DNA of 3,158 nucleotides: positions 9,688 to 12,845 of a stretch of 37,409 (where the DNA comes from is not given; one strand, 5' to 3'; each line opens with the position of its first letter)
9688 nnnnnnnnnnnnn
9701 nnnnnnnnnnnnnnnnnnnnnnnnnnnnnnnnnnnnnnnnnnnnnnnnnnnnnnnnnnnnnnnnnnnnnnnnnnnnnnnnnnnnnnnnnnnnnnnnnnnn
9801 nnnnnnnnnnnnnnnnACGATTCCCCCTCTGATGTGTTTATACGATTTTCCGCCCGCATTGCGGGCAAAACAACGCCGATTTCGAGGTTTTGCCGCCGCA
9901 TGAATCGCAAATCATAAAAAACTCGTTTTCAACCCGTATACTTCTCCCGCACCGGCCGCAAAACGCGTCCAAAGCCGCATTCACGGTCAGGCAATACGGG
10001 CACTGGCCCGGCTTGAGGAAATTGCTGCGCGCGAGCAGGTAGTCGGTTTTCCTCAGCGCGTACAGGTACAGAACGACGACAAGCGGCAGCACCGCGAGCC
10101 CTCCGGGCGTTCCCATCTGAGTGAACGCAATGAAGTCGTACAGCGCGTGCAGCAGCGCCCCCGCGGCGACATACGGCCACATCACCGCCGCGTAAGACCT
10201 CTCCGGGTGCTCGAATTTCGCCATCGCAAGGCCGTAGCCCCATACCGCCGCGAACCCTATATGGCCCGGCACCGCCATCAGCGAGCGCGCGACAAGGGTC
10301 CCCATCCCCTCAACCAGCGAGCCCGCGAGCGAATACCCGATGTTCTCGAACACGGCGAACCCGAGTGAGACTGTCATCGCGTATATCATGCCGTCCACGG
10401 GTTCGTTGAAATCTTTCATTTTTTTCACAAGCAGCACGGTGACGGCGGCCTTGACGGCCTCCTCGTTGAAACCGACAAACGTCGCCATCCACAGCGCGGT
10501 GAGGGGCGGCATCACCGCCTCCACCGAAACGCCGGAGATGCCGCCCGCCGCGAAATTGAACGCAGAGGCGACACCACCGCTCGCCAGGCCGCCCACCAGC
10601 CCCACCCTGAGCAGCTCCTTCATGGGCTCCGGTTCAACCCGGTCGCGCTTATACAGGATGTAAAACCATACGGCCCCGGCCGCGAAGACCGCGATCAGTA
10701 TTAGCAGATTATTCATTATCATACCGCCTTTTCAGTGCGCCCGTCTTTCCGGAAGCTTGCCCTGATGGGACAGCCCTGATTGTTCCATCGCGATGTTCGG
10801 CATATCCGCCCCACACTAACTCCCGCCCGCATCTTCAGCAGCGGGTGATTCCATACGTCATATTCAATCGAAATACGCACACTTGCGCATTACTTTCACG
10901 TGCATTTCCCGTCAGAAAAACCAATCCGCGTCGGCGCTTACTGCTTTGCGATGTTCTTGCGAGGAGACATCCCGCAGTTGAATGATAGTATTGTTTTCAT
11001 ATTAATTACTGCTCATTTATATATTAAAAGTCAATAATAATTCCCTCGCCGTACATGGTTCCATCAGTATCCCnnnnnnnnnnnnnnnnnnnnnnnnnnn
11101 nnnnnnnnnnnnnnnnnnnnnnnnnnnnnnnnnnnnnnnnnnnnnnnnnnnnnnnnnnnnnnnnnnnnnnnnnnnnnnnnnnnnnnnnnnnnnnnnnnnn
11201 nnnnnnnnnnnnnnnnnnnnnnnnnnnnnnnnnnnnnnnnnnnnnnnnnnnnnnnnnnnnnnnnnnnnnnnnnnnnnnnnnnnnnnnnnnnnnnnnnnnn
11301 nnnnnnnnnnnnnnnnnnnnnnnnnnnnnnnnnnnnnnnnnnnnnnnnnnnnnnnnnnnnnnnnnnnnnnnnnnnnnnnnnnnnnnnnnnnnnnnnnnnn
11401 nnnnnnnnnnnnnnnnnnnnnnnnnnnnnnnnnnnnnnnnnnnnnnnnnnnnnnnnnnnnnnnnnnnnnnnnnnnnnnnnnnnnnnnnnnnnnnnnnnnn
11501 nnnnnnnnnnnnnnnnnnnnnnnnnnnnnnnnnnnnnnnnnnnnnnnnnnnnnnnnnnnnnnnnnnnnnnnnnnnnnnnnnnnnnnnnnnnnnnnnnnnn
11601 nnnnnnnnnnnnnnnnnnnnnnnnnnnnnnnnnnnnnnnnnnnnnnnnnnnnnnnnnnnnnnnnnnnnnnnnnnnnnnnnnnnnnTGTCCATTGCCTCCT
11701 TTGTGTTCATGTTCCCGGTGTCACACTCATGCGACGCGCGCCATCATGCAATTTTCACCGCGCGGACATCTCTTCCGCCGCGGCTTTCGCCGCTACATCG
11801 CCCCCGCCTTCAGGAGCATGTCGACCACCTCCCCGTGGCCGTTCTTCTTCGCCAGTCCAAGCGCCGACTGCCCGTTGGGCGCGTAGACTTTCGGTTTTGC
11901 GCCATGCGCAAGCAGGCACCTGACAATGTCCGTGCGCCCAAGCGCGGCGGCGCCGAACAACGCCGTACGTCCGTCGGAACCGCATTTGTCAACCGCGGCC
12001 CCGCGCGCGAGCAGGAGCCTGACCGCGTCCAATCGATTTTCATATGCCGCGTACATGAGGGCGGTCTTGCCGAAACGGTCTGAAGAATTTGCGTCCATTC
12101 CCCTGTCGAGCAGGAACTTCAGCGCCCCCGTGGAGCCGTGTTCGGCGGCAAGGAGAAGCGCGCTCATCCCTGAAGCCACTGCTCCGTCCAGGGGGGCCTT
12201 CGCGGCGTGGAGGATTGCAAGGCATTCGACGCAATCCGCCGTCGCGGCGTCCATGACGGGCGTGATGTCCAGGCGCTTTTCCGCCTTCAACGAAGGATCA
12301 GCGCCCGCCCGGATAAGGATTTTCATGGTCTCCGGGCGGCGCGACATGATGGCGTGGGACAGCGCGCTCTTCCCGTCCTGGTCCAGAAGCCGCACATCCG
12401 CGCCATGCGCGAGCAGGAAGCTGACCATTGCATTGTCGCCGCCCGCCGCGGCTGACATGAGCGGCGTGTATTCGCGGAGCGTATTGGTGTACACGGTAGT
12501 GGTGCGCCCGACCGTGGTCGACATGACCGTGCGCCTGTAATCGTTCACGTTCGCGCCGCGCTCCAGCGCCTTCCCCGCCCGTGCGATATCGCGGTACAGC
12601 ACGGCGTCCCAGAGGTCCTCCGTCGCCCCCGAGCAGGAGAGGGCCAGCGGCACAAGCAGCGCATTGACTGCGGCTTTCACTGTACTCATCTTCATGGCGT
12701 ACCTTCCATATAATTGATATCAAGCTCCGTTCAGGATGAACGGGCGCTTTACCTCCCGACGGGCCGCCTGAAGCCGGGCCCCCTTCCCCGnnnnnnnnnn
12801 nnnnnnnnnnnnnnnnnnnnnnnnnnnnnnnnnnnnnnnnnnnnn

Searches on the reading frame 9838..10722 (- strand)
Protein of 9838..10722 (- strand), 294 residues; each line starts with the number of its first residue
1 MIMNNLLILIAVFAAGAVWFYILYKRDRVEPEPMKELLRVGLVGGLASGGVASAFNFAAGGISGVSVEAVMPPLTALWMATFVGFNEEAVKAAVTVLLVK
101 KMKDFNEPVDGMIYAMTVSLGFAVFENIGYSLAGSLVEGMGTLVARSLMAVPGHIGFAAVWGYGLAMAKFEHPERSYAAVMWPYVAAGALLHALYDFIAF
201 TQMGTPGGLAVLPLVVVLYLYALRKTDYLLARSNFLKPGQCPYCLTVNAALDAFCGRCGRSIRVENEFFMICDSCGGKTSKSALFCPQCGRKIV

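Call 8: search_protein_families(library=pfam, proteins=[window:9838-10722:-], max_evalue=0.001)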
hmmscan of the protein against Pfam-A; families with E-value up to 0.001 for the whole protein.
window:9838-10722:- (294 aa): 4 families
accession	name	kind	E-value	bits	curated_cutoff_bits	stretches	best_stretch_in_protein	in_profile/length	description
PF13367.11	PrsW-protease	-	1.1e-30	107.1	23.5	1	32-218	1-193/196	PrsW family intramembrane metalloprotease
PF12773.13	DZR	-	3.7e-07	30.6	27.3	1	241-290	1-45/45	Double zinc ribbon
PF13248.11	Zn_ribbon_3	-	3.9e-05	23.4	27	0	271-293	4-26/26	zinc-ribbon domain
PF17032.10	Zn_ribbon_15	-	9.2e-05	23.6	28.9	0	264-290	47-73/73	zinc-ribbon family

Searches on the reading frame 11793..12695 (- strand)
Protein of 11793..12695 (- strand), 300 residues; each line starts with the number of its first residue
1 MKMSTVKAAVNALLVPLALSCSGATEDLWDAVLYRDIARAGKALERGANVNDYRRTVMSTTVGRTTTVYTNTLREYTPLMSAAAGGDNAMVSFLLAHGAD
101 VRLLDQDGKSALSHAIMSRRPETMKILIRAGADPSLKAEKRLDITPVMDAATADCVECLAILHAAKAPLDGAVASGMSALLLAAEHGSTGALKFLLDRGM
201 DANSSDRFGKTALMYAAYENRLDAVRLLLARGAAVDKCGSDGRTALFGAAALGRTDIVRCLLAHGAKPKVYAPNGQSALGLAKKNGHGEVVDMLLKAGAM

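Call 8: search_protein_families(library=pfam, proteins=[window:11793-12695:-], max_evalue=0.001)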
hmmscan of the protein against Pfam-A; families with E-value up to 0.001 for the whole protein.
window:11793-12695:- (300 aa): 5 families
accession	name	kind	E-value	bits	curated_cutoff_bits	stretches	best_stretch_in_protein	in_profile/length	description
PF12796.13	Ank_2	-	5.5e-41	139.5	27.3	3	148-235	2-86/90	Ankyrin repeats (3 copies)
PF00023.36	Ank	-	1e-34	117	21.1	3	209-237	2-30/33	Ankyrin repeat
PF13606.12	Ank_3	-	2.3e-31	104.3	22.3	1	209-236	2-29/30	Ankyrin repeat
PF13637.12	Ank_4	-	8.4e-29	99.4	22.7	4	183-229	4-50/50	Ankyrin repeats (many copies)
PF13857.12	Ank_5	-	1.2e-23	83.4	27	3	195-246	1-53/56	Ankyrin repeats (many copies)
